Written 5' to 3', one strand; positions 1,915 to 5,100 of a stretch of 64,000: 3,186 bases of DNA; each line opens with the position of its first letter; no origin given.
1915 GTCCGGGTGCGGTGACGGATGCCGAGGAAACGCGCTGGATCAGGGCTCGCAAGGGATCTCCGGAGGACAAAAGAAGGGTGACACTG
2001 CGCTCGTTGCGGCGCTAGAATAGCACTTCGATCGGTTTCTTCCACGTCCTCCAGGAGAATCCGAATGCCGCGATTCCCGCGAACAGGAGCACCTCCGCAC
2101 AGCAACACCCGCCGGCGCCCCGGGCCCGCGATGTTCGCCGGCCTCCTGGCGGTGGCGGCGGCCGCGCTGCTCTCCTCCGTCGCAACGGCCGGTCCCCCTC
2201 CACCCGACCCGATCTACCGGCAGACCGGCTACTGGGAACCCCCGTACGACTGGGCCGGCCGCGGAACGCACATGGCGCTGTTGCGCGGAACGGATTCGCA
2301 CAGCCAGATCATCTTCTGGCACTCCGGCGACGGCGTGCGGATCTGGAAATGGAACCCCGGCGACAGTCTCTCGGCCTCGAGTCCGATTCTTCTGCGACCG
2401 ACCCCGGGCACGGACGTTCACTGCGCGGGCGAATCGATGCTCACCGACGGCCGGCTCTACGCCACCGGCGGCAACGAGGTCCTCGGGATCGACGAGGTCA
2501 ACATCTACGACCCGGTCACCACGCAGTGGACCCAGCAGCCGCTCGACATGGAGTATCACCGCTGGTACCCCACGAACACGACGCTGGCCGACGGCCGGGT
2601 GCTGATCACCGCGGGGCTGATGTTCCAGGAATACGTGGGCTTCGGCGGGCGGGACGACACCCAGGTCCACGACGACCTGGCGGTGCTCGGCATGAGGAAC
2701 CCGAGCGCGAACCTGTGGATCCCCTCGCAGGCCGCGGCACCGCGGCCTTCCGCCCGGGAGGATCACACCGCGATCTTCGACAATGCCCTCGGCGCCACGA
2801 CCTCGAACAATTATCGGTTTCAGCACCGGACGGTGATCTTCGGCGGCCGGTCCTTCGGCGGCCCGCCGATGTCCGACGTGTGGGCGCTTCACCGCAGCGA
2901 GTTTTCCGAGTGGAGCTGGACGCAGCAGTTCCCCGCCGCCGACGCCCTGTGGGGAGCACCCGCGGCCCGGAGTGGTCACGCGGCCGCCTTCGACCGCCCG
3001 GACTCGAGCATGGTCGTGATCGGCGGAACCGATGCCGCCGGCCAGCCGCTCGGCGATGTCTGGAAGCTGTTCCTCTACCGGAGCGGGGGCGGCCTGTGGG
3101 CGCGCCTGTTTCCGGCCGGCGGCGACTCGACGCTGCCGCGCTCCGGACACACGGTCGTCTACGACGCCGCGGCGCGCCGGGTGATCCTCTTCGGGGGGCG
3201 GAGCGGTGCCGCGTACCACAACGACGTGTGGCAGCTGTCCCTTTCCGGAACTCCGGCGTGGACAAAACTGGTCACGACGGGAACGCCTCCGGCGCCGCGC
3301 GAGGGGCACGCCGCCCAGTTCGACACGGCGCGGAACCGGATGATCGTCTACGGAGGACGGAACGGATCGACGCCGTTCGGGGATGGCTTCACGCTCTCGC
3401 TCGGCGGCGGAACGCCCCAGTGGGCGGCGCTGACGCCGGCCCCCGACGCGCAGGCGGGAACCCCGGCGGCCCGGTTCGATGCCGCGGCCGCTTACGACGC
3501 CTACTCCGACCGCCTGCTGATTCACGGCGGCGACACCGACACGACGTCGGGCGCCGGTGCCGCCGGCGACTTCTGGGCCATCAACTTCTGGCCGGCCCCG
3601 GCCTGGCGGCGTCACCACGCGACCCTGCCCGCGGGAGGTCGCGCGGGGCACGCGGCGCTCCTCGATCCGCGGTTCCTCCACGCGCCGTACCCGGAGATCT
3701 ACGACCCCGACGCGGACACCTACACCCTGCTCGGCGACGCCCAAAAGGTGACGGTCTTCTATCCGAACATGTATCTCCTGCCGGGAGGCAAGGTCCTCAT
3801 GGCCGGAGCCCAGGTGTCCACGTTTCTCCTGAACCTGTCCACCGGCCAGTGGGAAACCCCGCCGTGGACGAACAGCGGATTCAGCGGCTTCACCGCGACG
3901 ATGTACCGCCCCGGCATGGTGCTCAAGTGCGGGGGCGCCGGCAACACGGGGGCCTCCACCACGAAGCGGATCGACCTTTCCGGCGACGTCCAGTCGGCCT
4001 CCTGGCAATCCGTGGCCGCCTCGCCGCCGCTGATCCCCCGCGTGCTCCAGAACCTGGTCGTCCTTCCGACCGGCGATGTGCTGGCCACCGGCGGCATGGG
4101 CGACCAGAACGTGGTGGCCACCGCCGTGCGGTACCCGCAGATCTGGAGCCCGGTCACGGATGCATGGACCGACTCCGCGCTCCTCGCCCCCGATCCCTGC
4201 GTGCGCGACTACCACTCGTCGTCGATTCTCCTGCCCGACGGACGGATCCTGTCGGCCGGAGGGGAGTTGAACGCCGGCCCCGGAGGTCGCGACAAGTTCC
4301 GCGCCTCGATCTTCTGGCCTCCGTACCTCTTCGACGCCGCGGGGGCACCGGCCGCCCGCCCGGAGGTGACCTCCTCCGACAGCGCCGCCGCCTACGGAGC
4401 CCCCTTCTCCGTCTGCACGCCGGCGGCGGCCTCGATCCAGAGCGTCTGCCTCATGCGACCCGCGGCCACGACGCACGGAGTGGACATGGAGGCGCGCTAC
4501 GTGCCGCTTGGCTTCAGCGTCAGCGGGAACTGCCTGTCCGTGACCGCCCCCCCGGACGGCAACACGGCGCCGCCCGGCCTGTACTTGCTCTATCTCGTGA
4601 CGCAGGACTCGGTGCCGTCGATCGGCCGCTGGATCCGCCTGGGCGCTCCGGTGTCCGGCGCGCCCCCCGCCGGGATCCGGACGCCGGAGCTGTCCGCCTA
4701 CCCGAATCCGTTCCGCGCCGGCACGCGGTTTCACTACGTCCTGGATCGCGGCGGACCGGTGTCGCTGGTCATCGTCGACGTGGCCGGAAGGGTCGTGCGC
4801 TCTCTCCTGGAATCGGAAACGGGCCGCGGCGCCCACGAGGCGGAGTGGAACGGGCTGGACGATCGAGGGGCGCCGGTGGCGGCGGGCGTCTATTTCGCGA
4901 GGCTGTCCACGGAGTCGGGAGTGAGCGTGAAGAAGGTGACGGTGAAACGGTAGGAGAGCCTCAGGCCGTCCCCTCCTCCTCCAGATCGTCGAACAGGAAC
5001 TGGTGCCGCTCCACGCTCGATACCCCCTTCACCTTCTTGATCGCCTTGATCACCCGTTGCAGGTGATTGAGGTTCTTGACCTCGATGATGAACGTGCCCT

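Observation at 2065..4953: Copper radical oxidase with a complete second Kelch propeller nested inside the catalytic propeller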

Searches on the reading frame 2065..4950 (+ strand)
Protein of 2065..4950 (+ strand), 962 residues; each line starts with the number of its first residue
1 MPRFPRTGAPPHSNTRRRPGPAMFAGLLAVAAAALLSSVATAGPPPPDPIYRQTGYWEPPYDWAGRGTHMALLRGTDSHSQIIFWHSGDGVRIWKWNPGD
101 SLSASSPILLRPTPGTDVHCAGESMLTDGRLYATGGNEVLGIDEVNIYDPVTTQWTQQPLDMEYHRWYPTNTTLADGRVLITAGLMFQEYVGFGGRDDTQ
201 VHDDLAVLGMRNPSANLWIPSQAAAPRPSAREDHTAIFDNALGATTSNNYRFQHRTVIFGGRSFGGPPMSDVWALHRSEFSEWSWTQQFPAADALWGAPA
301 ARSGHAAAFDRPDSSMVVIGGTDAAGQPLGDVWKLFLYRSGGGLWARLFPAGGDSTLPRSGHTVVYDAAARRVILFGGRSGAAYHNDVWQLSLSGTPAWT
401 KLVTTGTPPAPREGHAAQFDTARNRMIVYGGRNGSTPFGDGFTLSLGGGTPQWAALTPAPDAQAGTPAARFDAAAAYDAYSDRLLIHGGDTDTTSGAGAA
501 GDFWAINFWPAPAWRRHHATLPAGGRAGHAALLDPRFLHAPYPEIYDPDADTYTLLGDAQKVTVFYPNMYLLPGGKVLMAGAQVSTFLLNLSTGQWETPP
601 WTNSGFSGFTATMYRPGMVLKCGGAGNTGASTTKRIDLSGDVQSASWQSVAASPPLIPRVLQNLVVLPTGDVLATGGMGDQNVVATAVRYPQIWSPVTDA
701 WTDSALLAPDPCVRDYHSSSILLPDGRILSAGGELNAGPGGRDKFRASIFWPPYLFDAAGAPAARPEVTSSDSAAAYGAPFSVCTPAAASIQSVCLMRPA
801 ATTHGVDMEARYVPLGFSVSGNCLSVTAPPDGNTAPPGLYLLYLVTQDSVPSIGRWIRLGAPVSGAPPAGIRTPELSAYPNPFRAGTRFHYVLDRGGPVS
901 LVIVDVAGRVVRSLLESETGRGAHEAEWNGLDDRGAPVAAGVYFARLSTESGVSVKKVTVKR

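Call 3: search_protein_families(library=pfam, proteins=[window:2065-4950:+], max_evalue=1)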
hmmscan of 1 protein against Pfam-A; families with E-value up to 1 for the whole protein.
window:2065-4950:+ (962 aa): 11 families
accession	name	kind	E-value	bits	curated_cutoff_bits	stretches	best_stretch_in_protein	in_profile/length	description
PF24681.1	Kelch_KLHDC2_KLHL20_DRC7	-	2.8e-45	154.8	50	4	253-446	8-186/221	KLHDC2/KLHL20/DRC7 Kelch-repeats domain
PF13415.12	Kelch_3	-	8.9e-25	86.7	22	4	372-417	3-45/48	Galactose oxidase, central domain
PF13418.12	Kelch_4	-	2e-23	82.5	21.6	2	358-409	1-48/49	Galactose oxidase, central domain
PF09118.17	GO-like_E_set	-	5.5e-22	78.4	25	1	765-858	1-99/100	Galactose oxidase-like, Early set domain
PF24981.1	Beta-prop_ATRN-LZTR1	-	1.6e-21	77.2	50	2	258-433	3-169/289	Attractin/LZTR1 beta-propeller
PF13854.13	Kelch_HCF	-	9e-15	55.2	113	2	347-431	173-257/345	Host cell factor, Kelch-repeats domain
PF01344.31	Kelch_1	-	1.3e-13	50.6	20.1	1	128-159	11-43/46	Kelch motif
PF13964.12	Kelch_6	-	2.6e-13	49.9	25.3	1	662-702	4-41/50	Kelch motif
PF07250.17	Glyoxal_oxid_N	-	1.7e-11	44.2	37.5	1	116-190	65-141/243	Glyoxal oxidase N-terminus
PF13860.13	FlgD_ig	-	5.2e-07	30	27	1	899-950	25-76/79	FlgD Ig-like domain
PF18962.6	Por_Secre_tail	-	0.044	14.5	27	1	879-960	2-75/75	Secretion system C-terminal sorting domain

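Call 4: search_protein_families(library=ncbifam, proteins=[window:2065-4950:+], max_evalue=1)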
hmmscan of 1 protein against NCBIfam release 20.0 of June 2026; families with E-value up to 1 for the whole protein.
window:2065-4950:+ (962 aa): 9 families
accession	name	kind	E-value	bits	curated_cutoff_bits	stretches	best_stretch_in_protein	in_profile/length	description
NF052501.1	RdCuOxGlxASco2837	equivalog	8.7e-45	153.1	800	2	618-858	407-643/645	radical copper oxidase GlxA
TIGR04183.1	Por_Secre_tail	domain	1.7e-10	40.8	23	1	879-961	2-72/72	T9SS type A sorting domain-containing protein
NF033707.1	T9SS_sortase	equivalog_domain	2.9e-07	28.6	420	1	872-954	995-1082/1095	type IX secretion system sortase PorU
NF009276.0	PRK12633.1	equivalog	1.5e-05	24.8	383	1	898-950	130-182/234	flagellar basal body rod modification protein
NF052323.1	T9SSA_dep_M6i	equivalog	4.4e-05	21.6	600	1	878-956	960-1033/1043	T9SS-dependent M6-like inactivated metalloprotease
NF052228.1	T9SS_PorZ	equivalog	0.0003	19.3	260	1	876-957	673-752/757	type IX secretion system anionic LPS delivery protein PorZ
NF005176.1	PRK06655.1-1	equivalog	0.00088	19.2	230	1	899-953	99-154/197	flagellar hook assembly protein FlgD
TIGR02608.1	delta_60_rpt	domain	0.0011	18.8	76.5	0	715-734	1-21/55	delta-60 repeat domain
NF009453.0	PRK12813.1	equivalog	0.0065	16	264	1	899-947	126-171/223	flagellar basal body rod modification protein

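Call 5: search_solved_structures(query=window:2065-4950:+, max_evalue=1, show_alignments=3)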
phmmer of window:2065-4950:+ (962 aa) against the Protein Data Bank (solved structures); distinct sequences matched with E-value up to 1: 49.
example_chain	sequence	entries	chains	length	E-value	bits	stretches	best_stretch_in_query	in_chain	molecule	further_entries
6ryw_A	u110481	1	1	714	5e-36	127.4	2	617-858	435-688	Kelch domain-containing protein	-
6ryv_A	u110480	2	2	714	8.5e-36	126.6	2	617-858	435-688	Kelch domain-containing protein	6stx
6ryx_A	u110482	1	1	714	1.3e-35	126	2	617-858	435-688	Kelch domain-containing protein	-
9g8h_A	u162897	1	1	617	8.2e-35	123.3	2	572-858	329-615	Galactose oxidase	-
9g43_A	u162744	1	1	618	8.3e-35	123.3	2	572-858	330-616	Galactose oxidase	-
2wq8_A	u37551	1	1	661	4.7e-34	120.8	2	616-859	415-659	GALACTOSE OXIDASE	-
8tx5_A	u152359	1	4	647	1.1e-33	119.6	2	616-859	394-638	Galactose oxidase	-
6xlt_A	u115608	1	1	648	1.4e-33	119.2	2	616-859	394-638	Galactose oxidase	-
2eic_A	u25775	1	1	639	5.2e-33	117.3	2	616-859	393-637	Galactose oxidase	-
2eib_A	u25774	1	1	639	7.1e-33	116.9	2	616-859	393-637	Galactose oxidase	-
2eid_A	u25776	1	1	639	7.6e-33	116.8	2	616-859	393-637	Galactose oxidase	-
8tx6_A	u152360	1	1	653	9e-33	116.6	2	616-860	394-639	Galactose oxidase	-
1gof_A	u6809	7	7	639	9.2e-33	116.5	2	616-859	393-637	GALACTOSE OXIDASE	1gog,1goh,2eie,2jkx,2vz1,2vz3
1k3i_A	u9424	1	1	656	1e-32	116.4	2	616-859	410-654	Galactose Oxidase Precursor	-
1t2x_A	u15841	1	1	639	1e-32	116.4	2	616-859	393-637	Galactose Oxidase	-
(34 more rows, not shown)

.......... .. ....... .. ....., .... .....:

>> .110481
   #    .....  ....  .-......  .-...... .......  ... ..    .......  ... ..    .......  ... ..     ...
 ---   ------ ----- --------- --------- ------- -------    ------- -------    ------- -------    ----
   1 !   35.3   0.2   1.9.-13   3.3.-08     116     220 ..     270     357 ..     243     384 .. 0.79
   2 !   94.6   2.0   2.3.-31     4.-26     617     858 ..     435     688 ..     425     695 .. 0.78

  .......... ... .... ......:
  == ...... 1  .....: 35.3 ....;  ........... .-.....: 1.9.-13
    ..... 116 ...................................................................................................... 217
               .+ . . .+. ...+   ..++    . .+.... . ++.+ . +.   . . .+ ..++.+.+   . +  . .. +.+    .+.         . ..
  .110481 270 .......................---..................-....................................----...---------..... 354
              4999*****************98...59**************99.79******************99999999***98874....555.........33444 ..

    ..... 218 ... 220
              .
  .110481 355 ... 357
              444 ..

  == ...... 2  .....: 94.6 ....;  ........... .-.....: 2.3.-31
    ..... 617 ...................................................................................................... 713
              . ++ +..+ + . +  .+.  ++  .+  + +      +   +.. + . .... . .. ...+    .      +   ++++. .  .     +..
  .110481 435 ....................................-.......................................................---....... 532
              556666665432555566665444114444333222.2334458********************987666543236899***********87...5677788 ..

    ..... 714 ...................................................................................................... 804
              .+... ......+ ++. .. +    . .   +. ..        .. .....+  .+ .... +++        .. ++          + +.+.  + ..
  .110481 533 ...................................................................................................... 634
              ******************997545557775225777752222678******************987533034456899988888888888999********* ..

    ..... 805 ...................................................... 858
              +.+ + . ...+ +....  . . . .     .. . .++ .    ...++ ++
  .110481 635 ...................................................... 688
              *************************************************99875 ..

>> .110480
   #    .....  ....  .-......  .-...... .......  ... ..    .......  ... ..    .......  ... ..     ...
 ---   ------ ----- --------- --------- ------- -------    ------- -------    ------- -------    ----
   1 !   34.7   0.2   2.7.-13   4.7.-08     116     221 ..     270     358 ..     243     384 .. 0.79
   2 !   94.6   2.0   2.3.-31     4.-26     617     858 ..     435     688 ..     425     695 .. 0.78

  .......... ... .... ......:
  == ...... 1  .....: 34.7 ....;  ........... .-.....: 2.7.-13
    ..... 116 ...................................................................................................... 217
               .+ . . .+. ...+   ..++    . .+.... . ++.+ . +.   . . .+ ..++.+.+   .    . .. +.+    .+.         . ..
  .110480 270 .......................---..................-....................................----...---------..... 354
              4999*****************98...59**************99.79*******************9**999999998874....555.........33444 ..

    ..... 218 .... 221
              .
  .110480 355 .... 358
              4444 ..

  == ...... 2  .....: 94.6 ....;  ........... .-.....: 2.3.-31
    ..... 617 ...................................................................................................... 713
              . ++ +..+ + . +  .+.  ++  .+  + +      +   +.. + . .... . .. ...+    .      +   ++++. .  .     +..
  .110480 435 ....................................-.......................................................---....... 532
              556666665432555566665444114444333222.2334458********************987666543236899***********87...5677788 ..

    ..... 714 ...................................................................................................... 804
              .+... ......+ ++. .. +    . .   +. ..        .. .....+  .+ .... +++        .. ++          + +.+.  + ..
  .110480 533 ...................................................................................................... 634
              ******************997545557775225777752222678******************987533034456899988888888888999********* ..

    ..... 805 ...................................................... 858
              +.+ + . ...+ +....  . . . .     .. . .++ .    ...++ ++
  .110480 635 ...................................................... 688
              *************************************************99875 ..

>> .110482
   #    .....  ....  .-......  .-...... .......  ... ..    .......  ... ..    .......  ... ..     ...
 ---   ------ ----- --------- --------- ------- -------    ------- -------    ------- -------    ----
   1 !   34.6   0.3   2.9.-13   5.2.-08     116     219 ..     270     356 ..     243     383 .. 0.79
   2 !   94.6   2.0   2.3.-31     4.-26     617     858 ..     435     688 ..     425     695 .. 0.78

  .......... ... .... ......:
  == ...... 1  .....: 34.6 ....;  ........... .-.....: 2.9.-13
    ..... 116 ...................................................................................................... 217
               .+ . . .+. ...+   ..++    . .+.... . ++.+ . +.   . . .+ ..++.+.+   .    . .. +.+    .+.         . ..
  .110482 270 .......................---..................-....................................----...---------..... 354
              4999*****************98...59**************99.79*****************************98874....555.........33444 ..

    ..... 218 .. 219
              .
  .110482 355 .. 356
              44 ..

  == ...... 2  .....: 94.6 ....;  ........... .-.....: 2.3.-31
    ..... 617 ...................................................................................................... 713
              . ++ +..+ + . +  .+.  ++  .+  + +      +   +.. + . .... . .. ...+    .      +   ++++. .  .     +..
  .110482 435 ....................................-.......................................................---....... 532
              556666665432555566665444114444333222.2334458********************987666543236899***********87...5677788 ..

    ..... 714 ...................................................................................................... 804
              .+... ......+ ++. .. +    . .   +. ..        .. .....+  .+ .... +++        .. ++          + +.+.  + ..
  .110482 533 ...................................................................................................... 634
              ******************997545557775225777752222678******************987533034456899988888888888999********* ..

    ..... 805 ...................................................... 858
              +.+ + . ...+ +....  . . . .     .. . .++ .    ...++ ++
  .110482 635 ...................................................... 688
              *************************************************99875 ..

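Call 11: find_encoding_contigs(protein=window:2065-4950:+, flank=3000, max_places=4)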
Protein window:2065-4950:+ (962 aa): no gene with exactly this product is on record in the collection.
